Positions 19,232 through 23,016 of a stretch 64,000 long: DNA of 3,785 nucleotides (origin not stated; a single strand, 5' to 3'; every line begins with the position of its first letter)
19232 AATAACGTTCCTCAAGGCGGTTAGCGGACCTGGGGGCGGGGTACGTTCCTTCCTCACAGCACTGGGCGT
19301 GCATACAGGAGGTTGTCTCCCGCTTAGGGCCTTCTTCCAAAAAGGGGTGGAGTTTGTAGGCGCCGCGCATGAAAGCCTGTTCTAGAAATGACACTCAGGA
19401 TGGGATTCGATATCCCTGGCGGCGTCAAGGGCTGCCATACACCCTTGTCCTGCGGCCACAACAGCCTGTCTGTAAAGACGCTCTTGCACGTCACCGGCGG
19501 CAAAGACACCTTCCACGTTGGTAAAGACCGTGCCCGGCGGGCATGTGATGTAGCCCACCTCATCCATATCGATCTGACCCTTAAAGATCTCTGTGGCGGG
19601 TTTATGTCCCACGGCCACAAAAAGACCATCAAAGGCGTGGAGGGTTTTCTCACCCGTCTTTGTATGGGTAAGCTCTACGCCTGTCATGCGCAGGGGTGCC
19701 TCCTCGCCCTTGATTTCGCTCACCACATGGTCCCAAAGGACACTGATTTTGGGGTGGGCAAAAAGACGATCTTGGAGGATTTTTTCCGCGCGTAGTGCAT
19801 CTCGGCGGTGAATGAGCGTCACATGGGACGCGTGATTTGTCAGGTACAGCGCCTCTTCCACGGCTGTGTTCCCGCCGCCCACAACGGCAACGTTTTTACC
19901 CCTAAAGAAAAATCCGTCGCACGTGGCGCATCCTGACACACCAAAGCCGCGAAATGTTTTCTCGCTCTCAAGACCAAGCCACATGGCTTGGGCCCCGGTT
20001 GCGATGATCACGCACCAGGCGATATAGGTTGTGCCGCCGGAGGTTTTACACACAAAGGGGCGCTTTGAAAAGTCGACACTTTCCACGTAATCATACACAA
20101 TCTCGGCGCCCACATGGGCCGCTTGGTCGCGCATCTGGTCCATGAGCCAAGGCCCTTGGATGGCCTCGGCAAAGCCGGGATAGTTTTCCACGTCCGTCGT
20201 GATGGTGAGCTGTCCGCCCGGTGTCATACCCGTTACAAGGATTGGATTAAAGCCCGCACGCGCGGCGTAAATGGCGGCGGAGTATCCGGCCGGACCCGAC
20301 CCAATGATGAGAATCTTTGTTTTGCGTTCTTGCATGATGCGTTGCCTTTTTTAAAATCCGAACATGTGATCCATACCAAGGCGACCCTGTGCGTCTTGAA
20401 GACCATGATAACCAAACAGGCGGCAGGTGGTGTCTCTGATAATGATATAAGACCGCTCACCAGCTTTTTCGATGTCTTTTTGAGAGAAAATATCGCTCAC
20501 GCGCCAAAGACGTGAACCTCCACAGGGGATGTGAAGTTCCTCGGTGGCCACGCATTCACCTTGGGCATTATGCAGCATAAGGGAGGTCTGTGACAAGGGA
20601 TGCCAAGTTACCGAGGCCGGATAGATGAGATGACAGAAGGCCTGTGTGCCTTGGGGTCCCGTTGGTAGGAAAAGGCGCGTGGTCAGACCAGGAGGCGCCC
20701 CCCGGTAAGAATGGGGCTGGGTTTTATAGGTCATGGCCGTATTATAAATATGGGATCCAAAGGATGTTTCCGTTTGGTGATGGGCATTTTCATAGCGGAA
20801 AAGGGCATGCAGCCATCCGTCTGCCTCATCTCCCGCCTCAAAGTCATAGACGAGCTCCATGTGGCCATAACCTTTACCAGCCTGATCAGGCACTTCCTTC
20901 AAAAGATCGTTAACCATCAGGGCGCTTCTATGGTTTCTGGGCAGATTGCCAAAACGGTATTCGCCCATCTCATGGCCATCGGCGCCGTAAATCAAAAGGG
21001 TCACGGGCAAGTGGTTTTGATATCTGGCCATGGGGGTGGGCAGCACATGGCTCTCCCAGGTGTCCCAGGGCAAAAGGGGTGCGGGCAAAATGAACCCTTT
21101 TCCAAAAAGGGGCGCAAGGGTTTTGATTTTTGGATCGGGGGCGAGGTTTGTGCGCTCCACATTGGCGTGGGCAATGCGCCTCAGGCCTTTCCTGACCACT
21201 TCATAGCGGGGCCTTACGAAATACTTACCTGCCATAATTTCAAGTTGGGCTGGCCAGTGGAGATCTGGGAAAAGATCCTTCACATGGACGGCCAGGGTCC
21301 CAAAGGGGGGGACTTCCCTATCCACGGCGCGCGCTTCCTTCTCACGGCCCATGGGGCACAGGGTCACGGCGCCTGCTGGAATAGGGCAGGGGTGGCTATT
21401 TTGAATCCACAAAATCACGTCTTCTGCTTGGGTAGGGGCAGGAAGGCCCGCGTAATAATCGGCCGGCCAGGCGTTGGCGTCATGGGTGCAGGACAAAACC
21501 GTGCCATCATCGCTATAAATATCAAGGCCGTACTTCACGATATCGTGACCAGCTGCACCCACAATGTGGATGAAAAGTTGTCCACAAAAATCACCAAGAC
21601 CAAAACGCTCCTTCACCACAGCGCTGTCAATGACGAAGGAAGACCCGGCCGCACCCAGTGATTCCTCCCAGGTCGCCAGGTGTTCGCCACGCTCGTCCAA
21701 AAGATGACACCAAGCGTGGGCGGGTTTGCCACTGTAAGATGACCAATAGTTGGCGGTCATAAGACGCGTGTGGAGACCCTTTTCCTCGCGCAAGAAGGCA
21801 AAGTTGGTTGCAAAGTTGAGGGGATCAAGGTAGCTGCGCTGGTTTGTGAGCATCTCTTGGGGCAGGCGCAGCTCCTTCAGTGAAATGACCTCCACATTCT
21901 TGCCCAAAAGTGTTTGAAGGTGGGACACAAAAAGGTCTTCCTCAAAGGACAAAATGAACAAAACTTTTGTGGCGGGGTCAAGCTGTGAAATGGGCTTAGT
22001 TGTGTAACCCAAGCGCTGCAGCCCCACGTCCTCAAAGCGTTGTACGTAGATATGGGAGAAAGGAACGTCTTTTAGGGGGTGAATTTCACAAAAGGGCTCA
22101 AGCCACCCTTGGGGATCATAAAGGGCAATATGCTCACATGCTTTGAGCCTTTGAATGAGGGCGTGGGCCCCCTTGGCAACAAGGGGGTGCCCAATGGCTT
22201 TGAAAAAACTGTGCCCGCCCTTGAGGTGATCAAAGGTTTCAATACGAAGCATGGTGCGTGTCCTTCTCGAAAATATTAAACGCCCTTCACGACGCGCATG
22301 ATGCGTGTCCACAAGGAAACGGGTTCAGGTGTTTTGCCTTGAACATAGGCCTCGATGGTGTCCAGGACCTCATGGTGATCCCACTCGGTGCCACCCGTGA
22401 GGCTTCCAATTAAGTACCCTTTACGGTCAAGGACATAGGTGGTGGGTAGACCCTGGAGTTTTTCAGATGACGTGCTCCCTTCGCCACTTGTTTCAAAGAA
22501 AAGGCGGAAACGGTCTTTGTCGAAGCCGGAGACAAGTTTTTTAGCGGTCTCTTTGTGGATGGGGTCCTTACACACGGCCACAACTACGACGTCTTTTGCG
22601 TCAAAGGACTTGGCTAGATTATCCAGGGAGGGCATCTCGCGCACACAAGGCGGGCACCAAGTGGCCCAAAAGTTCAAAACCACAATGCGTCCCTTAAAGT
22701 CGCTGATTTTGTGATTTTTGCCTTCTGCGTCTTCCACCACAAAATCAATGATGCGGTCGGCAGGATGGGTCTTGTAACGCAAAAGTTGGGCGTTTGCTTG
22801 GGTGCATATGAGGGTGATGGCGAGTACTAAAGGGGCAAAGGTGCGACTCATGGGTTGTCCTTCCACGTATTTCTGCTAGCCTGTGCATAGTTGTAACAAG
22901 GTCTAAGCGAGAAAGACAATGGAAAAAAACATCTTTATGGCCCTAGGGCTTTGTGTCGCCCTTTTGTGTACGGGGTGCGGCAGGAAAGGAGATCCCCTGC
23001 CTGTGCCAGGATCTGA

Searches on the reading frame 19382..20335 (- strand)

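Call 6: search_protein_families(library=pfam, proteins=[window:19382-20335:-], max_evalue=0.001)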
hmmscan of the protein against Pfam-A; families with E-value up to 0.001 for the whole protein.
window:19382-20335:- (317 aa): 10 families
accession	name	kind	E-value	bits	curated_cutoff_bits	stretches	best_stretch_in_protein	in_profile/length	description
PF07992.20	Pyr_redox_2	-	8.1e-51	173.6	26.1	1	7-298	2-291/291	Pyridine nucleotide-disulphide oxidoreductase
PF13738.12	Pyr_redox_3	-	8e-21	75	30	1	81-281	101-305/305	Pyridine nucleotide-disulphide oxidoreductase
PF00070.33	Pyr_redox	-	3e-17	63.3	22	1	148-213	1-71/82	Pyridine nucleotide-disulphide oxidoreductase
PF01134.28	GIDA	-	3.4e-09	36.7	22.1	0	7-36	1-30/391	Glucose inhibited division protein A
PF01266.30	DAO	-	4.1e-08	33.6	27.9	0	7-35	1-29/353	FAD dependent oxidoreductase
PF12831.13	FAD_oxidored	-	4.7e-07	29.9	27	1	8-52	2-50/416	FAD dependent oxidoreductase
PF00890.30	FAD_binding_2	-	1.5e-05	24.9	20.4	1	8-43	2-38/414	FAD binding domain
PF13241.12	NAD_binding_7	-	5.8e-05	24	22.1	0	144-180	5-41/104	Putative NAD(P)-binding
PF03486.20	HI0933_like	-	0.00023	21.1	50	0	7-37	2-32/244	HI0933-like protein Rossmann domain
PF13450.12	NAD_binding_8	-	0.00061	20.5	21.9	0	10-44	1-36/68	NAD(P)-binding Rossmann-like domain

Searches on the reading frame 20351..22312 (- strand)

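Call 6: search_protein_families(library=pfam, proteins=[window:20351-22312:-], max_evalue=0.001)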
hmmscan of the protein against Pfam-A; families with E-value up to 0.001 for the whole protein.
window:20351-22312:- (653 aa): 0 families

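Call 60: search_protein_families(library=pfam, proteins=[window:20351-22312:-], max_evalue=5)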
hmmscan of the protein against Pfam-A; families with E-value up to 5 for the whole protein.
window:20351-22312:- (653 aa): 1 family
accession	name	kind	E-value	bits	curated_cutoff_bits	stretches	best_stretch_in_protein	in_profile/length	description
PF20126.4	TumE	-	0.16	12.5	23.4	1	503-528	37-62/81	Toxin TumE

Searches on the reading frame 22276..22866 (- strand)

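Call 6: search_protein_families(library=pfam, proteins=[window:22276-22866:-], max_evalue=0.001)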
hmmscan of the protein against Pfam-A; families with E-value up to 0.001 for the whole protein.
window:22276-22866:- (196 aa): 5 families
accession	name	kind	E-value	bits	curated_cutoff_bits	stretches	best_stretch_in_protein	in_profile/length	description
PF00578.27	AhpC-TSA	-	3.4e-20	72.7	26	1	37-151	3-120/124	AhpC/TSA family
PF08534.16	Redoxin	-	1.5e-17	64.2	26.6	1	37-161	4-137/148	Redoxin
PF13905.12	Thioredoxin_8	-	6.1e-11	43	27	1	59-151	1-93/94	Thioredoxin-like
PF00085.26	Thioredoxin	-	2e-07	31.4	23.5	1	53-115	13-73/103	Thioredoxin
PF13098.12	Thioredoxin_2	-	0.00013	22.7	27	1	58-158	4-93/104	Thioredoxin-like domain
